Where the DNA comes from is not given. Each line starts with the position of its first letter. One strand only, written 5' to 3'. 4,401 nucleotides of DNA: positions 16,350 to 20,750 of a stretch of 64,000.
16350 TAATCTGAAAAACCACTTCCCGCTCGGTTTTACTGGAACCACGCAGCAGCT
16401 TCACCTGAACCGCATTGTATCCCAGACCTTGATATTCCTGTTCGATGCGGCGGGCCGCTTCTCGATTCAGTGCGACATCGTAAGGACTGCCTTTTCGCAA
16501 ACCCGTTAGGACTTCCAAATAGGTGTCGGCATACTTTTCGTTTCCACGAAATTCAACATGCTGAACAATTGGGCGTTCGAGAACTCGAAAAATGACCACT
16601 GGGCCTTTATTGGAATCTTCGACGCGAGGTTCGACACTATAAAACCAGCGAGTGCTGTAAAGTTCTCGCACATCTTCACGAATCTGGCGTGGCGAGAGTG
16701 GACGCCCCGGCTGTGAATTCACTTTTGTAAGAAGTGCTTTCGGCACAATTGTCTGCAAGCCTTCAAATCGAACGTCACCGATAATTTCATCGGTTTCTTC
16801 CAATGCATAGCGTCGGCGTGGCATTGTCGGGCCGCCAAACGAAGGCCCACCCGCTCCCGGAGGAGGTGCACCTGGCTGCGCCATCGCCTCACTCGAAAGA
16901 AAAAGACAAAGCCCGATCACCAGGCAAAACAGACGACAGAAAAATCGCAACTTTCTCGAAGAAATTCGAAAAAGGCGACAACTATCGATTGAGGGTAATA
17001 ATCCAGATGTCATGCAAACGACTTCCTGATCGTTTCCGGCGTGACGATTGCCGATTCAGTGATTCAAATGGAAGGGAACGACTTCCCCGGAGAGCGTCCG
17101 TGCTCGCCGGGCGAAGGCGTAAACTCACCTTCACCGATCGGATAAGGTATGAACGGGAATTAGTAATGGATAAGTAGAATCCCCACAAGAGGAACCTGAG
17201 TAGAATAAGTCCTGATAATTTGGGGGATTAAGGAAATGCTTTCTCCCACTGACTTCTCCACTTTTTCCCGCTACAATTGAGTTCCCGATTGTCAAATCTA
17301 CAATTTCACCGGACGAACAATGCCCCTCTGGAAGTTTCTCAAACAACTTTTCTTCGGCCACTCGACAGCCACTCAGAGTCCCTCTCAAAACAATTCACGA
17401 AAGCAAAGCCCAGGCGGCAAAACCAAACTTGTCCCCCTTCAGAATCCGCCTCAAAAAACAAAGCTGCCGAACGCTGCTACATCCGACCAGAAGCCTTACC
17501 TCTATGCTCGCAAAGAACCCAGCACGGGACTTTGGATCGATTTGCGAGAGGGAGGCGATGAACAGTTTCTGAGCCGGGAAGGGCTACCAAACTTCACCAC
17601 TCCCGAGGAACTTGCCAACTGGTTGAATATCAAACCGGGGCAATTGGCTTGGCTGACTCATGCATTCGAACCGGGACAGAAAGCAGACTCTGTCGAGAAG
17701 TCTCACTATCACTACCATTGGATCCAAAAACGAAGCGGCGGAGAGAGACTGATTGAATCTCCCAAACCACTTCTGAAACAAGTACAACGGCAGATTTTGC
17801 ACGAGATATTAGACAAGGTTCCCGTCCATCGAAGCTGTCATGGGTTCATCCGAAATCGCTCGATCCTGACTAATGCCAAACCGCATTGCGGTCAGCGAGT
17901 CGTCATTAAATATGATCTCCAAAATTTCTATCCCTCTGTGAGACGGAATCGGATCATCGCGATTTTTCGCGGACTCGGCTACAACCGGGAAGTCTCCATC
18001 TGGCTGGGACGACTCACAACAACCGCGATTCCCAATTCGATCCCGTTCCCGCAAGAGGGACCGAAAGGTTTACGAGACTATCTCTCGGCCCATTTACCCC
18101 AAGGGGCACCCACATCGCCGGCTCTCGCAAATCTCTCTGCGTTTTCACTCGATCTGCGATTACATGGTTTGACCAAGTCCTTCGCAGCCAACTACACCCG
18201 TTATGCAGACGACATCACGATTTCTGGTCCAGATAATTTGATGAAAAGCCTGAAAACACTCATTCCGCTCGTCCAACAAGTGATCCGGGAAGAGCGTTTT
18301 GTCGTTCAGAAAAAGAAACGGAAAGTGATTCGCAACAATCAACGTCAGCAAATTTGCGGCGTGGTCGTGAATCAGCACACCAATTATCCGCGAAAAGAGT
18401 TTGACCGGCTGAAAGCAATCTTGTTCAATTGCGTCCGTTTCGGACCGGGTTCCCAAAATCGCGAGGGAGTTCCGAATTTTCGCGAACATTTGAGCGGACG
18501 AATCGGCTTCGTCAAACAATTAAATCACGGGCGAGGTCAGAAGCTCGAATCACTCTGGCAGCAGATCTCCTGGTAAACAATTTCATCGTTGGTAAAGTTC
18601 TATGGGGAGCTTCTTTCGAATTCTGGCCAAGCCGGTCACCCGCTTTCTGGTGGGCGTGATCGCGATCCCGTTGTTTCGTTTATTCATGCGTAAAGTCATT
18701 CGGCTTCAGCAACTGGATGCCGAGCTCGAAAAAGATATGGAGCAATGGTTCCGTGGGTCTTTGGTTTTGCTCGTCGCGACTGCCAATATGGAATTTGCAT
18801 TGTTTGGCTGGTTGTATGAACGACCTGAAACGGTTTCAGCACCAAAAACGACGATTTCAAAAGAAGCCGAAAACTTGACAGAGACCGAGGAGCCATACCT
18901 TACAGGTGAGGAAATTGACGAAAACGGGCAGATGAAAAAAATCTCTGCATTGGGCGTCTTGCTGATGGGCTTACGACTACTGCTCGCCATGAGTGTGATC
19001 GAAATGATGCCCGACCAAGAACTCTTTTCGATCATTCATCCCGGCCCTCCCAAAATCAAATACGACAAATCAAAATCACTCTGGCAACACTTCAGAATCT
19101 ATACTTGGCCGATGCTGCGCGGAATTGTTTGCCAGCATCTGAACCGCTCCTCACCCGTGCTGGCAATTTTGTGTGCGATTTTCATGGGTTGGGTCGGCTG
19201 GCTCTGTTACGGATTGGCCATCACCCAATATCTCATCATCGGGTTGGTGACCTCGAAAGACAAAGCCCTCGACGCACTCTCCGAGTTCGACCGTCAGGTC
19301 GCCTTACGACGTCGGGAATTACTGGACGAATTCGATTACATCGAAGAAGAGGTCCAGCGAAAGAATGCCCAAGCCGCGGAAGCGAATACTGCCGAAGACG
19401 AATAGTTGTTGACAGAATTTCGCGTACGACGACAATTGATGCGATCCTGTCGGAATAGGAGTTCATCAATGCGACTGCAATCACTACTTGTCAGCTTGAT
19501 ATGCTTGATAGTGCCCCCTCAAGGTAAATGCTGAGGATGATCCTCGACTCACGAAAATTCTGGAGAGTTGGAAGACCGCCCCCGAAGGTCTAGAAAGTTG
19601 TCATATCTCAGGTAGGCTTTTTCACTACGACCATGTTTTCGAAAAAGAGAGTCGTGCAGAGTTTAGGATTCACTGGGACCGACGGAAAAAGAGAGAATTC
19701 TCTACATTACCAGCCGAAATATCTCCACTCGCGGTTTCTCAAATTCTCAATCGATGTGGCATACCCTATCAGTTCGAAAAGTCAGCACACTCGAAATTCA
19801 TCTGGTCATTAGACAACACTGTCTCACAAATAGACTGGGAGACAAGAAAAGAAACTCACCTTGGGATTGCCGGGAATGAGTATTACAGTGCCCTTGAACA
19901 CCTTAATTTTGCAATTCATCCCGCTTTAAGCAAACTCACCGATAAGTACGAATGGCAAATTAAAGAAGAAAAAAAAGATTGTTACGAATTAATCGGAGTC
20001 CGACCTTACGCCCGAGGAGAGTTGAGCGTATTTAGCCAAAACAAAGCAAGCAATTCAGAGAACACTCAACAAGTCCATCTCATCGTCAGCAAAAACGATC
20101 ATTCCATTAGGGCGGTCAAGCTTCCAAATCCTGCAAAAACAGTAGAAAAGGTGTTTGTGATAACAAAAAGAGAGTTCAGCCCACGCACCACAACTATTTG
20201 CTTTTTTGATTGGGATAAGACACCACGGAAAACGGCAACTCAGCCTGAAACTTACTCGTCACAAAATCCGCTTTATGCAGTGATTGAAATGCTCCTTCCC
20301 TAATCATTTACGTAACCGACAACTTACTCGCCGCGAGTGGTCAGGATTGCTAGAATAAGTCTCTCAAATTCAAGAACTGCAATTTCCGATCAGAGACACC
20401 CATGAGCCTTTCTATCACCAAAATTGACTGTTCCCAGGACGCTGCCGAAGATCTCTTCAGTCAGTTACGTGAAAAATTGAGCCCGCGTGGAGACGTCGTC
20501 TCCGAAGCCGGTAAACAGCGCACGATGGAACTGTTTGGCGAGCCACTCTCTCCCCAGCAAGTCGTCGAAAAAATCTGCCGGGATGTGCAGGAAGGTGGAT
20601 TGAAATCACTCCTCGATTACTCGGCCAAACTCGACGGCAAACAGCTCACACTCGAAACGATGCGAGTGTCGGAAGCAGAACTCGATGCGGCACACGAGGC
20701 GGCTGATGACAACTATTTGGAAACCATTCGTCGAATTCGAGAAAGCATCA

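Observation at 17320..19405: Retron-type reverse transcriptase coupled to a multi-pass membrane protein: candidate retron-like defence module in a planctomycete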

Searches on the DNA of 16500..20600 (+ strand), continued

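Call 52: search_with_rna_model(model_id=R1, sources=[L091, L092, L093, L008, L018, L043], max_evalue=1, show_alignments=3)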
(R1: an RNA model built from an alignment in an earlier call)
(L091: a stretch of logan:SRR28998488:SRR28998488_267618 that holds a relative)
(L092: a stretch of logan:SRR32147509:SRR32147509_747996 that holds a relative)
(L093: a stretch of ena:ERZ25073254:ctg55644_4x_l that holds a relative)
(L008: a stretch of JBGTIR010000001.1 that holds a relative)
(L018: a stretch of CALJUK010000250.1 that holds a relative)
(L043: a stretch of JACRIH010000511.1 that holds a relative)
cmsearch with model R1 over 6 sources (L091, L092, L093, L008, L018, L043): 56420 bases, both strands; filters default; matches with E-value up to 1: 1.
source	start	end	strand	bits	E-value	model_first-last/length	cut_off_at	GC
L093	3278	3462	+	133.5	4.6e-42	1-186/186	no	0.54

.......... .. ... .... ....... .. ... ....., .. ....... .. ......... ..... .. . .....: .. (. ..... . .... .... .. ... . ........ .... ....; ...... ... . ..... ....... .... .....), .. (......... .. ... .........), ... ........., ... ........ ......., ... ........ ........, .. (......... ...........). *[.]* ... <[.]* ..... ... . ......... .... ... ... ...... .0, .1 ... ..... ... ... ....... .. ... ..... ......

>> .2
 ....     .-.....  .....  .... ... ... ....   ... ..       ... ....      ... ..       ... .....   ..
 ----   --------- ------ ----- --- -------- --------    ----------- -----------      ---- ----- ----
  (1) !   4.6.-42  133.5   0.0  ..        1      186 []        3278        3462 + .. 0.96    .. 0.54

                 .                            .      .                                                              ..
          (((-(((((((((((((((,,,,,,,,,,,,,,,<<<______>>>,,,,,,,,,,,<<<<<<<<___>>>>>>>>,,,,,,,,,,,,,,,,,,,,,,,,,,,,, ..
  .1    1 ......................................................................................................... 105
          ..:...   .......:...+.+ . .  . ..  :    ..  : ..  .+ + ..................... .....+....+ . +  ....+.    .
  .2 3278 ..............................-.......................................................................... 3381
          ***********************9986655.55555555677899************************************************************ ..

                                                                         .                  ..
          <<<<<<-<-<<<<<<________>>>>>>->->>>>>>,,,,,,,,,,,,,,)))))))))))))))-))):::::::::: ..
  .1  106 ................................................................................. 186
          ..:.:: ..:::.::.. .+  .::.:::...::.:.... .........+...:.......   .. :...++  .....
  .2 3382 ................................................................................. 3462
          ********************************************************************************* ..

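Call 84: search_with_rna_model(model_id=R1, sources=[L094, L095], filters=off, max_evalue=0.1, show_alignments=2)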
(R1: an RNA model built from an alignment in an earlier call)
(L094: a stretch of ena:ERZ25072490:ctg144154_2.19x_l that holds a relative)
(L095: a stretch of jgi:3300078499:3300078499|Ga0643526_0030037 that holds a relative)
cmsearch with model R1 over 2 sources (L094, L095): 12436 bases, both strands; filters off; matches with E-value up to 0.1: 3.
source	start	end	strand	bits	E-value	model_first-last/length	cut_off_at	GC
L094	3269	3319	+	9.5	0.018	1-186/186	no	0.55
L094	3259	3309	-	9.3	0.021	1-186/186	no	0.55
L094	5574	5625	-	7.4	0.084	1-186/186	no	0.48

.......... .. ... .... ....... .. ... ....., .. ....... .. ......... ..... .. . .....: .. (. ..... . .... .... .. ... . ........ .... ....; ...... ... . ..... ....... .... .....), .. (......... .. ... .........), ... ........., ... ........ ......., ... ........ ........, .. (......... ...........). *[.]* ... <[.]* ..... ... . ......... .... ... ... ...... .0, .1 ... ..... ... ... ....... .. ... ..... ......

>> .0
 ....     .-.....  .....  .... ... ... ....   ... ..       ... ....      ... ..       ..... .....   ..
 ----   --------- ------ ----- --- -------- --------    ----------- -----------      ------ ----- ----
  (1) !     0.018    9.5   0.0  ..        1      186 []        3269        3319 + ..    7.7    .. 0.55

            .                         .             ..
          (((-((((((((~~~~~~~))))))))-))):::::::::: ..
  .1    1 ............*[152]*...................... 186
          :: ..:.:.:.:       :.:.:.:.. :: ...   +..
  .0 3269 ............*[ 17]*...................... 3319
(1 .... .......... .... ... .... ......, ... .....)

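Call 91: search_with_rna_model(model_id=R2, source=window, start=16500, end=20500, filters=off, max_evalue=1, show_alignments=3)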
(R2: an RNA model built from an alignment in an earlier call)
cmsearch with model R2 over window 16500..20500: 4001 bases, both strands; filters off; matches with E-value up to 1: 0.
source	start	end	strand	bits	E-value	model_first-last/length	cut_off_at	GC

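Call 92: search_with_rna_model(model_id=R1, source=window, filters=off, max_evalue=0.05)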
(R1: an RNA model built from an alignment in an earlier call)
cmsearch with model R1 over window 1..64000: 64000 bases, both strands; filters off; matches with E-value up to 0.05: 6.
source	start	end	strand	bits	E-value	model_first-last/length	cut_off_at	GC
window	52835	52877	+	13.6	0.0042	1-186/186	no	0.56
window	31734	31819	-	13.5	0.0045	1-186/186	no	0.5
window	48515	48550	+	12.1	0.013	1-186/186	no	0.39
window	12445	12530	+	11.7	0.017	1-186/186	no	0.48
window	12435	12520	-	10.5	0.041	1-186/186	no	0.51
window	6478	6516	-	10.4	0.046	1-186/186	no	0.33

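Call 95: search_rna_families(sources=[L001, L019, L088, L057, L093], threshold=evalue, max_evalue=1, show_alignments=2)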
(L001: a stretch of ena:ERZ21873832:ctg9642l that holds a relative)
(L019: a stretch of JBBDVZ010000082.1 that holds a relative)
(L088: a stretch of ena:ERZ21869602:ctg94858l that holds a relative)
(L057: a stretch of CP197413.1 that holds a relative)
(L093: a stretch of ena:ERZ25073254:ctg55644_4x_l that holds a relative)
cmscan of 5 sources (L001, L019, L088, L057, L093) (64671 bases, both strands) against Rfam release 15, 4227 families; matches with E-value up to 1: 1.
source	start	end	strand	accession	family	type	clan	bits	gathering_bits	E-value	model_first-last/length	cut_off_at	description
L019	6498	6574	-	RF00362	Pospi_RY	Cis-reg;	-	31.6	40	0.051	1-79/79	no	Pospiviroid RY motif stem loop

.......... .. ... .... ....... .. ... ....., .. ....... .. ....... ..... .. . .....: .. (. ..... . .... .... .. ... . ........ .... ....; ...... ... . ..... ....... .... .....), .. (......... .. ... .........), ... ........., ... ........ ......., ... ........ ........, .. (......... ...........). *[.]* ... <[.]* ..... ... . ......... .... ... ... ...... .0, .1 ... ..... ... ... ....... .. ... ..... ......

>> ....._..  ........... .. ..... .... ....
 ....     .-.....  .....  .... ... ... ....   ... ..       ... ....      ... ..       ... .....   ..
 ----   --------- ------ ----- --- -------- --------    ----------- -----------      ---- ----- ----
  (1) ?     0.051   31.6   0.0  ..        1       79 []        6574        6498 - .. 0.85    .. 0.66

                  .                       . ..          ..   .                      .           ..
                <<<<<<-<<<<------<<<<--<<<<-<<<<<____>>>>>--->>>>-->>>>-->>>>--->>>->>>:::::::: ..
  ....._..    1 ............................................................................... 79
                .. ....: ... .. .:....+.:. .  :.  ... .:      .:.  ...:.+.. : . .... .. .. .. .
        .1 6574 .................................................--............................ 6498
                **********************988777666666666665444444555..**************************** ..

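Call 101: build_rna_model(alignment_id=A6)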
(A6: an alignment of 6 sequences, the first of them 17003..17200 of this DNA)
Model R3 built from alignment A6 (6 sequences, 288 columns); structure: RNAalifold consensus.
model positions 198; base pairs 52; branch points 3; effective number of sequences 0.99; information 0.59 bits per position. Calibrated on 0.2 Mb of random sequence (short: E-values are rough).
structure used (alignment columns):
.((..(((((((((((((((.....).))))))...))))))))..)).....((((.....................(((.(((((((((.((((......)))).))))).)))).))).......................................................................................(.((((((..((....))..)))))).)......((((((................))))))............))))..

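Call 102: search_with_rna_model(model_id=R3, sources=[L008, L094, L095, L050, L024, L018, L043, L093, L001, L004, L062], max_evalue=1, show_alignments=2)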
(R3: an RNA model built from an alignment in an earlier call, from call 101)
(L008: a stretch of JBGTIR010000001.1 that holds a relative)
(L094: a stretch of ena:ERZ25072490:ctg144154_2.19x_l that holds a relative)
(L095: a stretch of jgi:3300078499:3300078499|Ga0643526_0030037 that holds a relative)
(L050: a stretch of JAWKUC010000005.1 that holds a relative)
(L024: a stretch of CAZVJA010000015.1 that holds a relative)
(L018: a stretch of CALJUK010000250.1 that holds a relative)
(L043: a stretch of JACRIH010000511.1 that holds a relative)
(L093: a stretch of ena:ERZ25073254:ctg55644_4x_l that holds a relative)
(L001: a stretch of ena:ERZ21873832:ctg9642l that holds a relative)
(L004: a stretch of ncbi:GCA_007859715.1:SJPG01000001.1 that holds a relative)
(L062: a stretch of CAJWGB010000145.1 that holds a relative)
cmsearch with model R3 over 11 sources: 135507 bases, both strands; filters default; matches with E-value up to 1: 0.
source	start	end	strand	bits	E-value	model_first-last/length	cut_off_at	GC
